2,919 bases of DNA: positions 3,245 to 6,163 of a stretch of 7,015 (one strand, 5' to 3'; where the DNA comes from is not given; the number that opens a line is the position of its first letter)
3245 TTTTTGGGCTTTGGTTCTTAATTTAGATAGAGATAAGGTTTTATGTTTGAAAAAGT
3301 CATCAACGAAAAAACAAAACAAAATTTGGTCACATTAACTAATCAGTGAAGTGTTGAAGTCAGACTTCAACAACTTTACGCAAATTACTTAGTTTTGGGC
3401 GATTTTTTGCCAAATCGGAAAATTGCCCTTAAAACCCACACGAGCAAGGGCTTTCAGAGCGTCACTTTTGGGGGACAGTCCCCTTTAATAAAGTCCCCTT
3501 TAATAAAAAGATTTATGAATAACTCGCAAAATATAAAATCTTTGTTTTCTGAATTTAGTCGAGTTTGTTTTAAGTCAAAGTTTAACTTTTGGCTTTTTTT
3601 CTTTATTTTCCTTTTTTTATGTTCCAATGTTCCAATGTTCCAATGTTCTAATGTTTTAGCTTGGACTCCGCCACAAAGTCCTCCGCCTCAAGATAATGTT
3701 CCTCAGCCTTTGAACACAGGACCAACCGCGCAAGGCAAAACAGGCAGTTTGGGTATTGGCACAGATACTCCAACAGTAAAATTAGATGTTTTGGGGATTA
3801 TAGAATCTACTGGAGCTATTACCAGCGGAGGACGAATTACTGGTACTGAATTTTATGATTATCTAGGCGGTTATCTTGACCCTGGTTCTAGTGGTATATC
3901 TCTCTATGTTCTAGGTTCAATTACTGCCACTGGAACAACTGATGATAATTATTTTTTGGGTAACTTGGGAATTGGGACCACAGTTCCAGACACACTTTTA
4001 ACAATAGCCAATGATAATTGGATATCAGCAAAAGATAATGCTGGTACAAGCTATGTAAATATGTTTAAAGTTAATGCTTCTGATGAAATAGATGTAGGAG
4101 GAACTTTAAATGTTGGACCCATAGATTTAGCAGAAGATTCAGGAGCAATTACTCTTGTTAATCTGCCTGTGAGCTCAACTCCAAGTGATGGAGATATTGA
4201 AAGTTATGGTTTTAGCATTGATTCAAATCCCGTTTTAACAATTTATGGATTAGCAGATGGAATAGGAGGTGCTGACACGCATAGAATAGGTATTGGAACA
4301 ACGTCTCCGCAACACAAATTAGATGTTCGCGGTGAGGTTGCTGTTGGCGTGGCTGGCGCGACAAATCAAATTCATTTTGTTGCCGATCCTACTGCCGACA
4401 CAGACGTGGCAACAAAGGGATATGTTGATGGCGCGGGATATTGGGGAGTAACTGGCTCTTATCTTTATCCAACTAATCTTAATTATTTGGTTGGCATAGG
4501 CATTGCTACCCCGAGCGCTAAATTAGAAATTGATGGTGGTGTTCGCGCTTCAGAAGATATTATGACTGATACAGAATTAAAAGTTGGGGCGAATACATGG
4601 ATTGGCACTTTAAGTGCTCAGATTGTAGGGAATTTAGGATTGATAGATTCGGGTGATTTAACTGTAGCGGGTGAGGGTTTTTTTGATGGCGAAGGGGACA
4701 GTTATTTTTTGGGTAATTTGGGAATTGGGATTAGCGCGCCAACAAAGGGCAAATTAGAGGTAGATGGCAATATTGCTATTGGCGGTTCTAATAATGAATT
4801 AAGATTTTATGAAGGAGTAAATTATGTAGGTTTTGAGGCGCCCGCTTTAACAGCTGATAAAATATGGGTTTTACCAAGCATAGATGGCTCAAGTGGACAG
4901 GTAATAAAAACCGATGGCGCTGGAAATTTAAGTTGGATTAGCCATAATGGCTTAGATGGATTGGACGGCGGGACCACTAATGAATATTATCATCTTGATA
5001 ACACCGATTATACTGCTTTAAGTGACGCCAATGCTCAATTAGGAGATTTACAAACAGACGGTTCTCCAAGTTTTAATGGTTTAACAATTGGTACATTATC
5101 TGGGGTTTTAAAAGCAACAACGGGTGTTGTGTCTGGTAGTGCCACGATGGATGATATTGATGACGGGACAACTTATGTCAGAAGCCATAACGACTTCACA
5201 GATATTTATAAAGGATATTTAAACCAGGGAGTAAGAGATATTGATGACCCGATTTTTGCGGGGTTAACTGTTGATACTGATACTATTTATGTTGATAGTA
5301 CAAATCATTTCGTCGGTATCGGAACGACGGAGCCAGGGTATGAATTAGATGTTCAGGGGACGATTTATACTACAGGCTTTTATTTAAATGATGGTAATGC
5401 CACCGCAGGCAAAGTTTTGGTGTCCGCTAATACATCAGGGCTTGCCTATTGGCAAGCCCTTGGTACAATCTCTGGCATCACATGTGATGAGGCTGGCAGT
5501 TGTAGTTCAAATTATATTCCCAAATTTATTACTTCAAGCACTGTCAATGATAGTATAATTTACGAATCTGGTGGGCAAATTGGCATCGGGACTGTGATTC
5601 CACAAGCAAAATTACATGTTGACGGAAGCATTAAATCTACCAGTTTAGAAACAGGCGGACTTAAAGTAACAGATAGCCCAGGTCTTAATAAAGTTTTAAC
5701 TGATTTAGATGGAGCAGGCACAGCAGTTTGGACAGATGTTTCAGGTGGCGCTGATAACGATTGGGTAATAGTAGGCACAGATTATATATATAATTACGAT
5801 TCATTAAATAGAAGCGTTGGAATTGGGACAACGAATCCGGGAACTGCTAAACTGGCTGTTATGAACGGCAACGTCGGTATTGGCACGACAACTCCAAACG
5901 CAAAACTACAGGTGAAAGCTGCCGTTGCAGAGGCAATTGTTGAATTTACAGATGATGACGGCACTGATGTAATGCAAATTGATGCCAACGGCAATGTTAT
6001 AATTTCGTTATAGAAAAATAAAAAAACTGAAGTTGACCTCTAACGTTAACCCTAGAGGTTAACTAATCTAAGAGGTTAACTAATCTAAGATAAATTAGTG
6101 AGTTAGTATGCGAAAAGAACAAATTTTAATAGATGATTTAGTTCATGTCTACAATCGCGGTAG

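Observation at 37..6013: Minor-pilin quartet (H-I-J-K order) followed by a tail-fibre-like giant protein in the PilY1 position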

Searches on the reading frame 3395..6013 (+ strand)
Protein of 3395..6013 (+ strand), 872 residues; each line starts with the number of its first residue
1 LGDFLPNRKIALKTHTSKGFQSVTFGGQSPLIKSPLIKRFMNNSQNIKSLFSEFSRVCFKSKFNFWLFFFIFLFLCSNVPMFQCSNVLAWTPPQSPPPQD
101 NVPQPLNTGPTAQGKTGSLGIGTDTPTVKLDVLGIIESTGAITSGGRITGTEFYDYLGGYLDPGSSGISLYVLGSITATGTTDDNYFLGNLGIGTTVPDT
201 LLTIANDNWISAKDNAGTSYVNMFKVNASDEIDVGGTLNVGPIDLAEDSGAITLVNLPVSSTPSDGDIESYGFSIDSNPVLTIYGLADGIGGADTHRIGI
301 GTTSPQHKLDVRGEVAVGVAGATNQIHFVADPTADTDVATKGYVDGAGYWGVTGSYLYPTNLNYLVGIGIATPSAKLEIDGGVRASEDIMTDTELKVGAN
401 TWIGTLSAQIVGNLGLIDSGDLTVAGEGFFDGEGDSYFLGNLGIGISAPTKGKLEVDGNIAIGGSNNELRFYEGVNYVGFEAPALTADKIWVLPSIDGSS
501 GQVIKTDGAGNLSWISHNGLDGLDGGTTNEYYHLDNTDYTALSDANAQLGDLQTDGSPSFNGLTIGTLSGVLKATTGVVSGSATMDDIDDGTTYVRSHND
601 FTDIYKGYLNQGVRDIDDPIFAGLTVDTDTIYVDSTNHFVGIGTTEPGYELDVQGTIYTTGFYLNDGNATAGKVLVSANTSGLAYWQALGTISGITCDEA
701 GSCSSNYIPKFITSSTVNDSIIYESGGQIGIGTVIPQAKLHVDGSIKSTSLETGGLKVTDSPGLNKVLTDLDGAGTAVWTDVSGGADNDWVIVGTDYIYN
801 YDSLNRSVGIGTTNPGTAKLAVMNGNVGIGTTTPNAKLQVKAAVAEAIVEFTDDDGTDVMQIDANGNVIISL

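Call 4: search_protein_families(library=pfam, proteins=[window:3395-6013:+], max_evalue=1)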
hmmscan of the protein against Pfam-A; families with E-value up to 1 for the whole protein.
window:3395-6013:+ (872 aa): 0 families

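Call 9: search_protein_families(library=ncbifam, proteins=[window:3515-6013:+], max_evalue=1)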
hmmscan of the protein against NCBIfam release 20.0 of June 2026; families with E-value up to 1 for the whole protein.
window:3515-6013:+ (832 aa): 0 families

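Call 10: search_protein_families(library=phrogs, proteins=[window:3515-6013:+], max_evalue=0.1)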
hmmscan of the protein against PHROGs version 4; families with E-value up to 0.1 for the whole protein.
window:3515-6013:+ (832 aa): 7 families
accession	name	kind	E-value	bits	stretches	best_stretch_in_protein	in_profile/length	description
phrog_5906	-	unknown function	9.9e-15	56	1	584-647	27-87/197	-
phrog_9942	-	tail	1.1e-13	51.1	2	463-828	171-517/1178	tail fiber protein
phrog_3269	-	tail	2.6e-12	47.1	3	582-630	12-58/689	tail protein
phrog_28668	-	unknown function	1.6e-11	45.4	1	256-298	30-73/153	-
phrog_1417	-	unknown function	0.0016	18.7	1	585-629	30-71/464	-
phrog_18345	-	tail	0.0022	17.4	1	779-825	435-482/956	tail fiber protein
phrog_9563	-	unknown function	0.046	14.8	0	595-619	13-37/85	-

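Call 15: find_homologous_proteins(query=window:3515-6013:+, max_evalue=0.001)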
Query window:3515-6013:+ (832 aa): 703 proteins with E <= 0.001 among 8000 candidates; the best 120 are listed.
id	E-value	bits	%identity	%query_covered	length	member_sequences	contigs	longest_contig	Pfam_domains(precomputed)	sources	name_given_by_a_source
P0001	0.0e+0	1740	100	95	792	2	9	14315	-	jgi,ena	-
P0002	8.3e-207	707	40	85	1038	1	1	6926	-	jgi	-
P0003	6.9e-190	651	61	24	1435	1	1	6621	-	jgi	-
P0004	1.7e-164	567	83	16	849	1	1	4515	-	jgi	-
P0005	5.8e-163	562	65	47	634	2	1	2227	-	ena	-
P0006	6.9e-140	486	51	51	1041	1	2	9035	-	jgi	-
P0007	1.3e-101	359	49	33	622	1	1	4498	-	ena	-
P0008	1.7e-87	313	66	24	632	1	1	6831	-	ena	-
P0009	1.2e-74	270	55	13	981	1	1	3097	-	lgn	-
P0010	1.7e-68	250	44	42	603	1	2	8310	-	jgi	-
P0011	2.5e-68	249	34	32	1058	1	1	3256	-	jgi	jgi:hypothetical protein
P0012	5.9e-65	238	42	42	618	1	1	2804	-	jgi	-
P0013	2.2e-61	226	35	33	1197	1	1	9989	-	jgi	-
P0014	1.3e-59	220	61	18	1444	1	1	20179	PF15902.13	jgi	-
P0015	2.6e-57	213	38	51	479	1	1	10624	-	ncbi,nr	ncbi:hypothetical protein K9K85_03085, partial [Patescibacteria group bacterium]|nr:hypothetical pro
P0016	6.3e-49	185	36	53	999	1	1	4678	PF03781.23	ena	-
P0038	1.3e-28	118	40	24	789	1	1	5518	-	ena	-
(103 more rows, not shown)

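Call 16: find_encoding_contigs(protein=P0002, flank=10000, max_places=2)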
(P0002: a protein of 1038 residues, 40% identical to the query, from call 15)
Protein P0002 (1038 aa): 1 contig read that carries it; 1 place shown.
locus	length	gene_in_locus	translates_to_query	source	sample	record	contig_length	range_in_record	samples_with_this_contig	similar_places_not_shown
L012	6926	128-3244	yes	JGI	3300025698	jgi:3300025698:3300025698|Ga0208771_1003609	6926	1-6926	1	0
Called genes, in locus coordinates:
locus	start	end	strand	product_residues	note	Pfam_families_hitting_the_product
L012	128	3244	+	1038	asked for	-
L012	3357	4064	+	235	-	PF01797:Y1_Tnp (weak)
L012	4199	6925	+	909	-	?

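Call 17: find_encoding_contigs(protein=P0006, flank=10000, max_places=2)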
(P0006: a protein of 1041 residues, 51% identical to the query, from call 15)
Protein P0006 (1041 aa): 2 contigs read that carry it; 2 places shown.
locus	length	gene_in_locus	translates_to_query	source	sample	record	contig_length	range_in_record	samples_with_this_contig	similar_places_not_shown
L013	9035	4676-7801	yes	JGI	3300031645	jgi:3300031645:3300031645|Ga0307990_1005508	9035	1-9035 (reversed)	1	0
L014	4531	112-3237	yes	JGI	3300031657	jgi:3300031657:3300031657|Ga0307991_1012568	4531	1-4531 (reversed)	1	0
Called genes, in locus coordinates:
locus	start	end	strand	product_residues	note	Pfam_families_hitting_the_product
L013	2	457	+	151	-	?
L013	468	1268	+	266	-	PF00535:Glycos_transf_2, PF10111:Glyco_tranf_2_2, PF13641:Glyco_tranf_2_3, PF13712:Glyco_tranf_2_5 (weak), PF13632:Glyco_trans_2_3 (weak)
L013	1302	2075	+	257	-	PF06750:A24_N_bact, PF01478:Peptidase_A24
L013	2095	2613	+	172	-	-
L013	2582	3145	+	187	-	-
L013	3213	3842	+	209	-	PF07963:N_methyl (weak)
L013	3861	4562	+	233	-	-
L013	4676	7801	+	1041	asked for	-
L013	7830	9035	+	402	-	?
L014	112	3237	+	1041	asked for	-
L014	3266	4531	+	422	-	?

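Call 18: find_encoding_contigs(protein=P0014, flank=10000, max_places=2)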
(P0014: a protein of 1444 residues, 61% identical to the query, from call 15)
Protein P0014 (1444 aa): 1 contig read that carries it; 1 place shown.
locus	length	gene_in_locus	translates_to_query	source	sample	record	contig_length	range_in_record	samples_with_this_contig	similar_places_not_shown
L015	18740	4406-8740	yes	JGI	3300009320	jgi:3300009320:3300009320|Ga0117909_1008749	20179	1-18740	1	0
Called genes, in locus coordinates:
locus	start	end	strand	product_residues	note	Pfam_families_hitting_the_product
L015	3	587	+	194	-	?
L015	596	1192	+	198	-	PF07963:N_methyl (weak)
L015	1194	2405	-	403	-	PF12323:HTH_OrfB_IS605, PF01385:OrfB_IS605, PF07282:Cas12f1-like_TNB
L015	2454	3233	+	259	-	-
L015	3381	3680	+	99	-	PF21956:DUF6922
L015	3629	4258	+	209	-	PF08843:AbiEii (weak)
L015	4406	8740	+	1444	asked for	PF15902:Sortilin-Vps10 (weak)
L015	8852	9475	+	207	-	PF13473:Cupredoxin_1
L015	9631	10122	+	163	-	PF01936:NYN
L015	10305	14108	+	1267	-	PF13385:Laminin_G_3, PF02210:Laminin_G_2 (faint), PF00354:Pentaxin (faint), PF01410:COLFI (weak), PF00147:Fibrinogen_C (weak), PF13385:Laminin_G_3, PF07953:Toxin_R_bind_N, PF13385:Laminin_G_3, +1 more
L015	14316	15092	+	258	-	PF00565:SNase, PF27542:ArfC (weak)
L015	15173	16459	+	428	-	PF13173:AAA_14, PF13635:DUF4143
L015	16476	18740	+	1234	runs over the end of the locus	?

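Call 77: search_protein_families(library=pfam, proteins=[L013:4676-7801:+, L015:4406-8740:+, L012:128-3244:+], max_evalue=0.01)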
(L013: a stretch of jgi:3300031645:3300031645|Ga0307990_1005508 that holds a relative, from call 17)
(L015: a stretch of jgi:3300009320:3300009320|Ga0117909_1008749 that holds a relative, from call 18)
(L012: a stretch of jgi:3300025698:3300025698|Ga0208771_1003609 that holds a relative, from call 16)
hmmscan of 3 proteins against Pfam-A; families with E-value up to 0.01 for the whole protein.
L013:4676-7801:+ (1041 aa): 0 families

L015:4406-8740:+ (1444 aa): 2 families
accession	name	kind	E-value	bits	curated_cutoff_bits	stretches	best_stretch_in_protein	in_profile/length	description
PF15902.12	Sortilin-Vps10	-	8.2e-13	48.4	33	2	886-1000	2-130/446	Sortilin, neurotensin receptor 3,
PF15899.11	BNR_6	-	0.00027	21.1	27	0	929-942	1-14/14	BNR-Asp box repeat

L012:128-3244:+ (1038 aa): 0 families

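Call 78: search_dna_similar(query=window:3515-6013:+, collection=phages, mode=protein, max_rows=15)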
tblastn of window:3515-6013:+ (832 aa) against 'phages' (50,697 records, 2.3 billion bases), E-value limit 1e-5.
Records with a match: 2; places in all: 2; records where one place covers at least 80% of the query: 0.
Best place of each record, by identity: <60% 2.
By first word of the organism name: uncultured 2.
By host as written in the record: - 2.
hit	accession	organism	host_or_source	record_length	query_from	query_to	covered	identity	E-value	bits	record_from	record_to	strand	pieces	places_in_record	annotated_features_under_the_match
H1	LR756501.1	uncultured phage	metagenomic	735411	610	745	16%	36.9%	1e-5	56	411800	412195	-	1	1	record has no annotation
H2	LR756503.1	uncultured phage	metagenomic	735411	610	745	16%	36.9%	1e-5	56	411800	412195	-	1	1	record has no annotation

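Call 87: find_encoding_contigs(protein=P0038, flank=6000, max_places=2)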
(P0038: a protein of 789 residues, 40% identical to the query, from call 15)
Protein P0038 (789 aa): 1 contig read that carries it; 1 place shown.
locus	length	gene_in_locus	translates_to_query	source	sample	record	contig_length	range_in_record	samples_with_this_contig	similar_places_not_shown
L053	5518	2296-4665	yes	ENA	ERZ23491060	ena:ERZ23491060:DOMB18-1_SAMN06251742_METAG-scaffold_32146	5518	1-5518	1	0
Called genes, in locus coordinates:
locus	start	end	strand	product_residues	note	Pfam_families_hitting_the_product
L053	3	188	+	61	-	?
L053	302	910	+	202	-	-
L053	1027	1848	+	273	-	-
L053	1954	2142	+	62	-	PF21956:DUF6922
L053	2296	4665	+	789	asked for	-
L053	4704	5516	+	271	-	?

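Call 88: find_encoding_contigs(protein=P0016, flank=6000, max_places=2)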
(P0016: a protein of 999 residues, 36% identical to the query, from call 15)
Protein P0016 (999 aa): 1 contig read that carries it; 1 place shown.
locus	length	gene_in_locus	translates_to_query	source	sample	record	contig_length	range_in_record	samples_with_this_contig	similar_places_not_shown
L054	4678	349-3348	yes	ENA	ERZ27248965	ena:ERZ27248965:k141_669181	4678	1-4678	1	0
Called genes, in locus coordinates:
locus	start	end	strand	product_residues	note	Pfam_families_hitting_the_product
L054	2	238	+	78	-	?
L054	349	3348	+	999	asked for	PF03781:FGE-sulfatase (faint)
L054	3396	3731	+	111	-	PF05635:23S_rRNA_IVP, PF22296:bAvd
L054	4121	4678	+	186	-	?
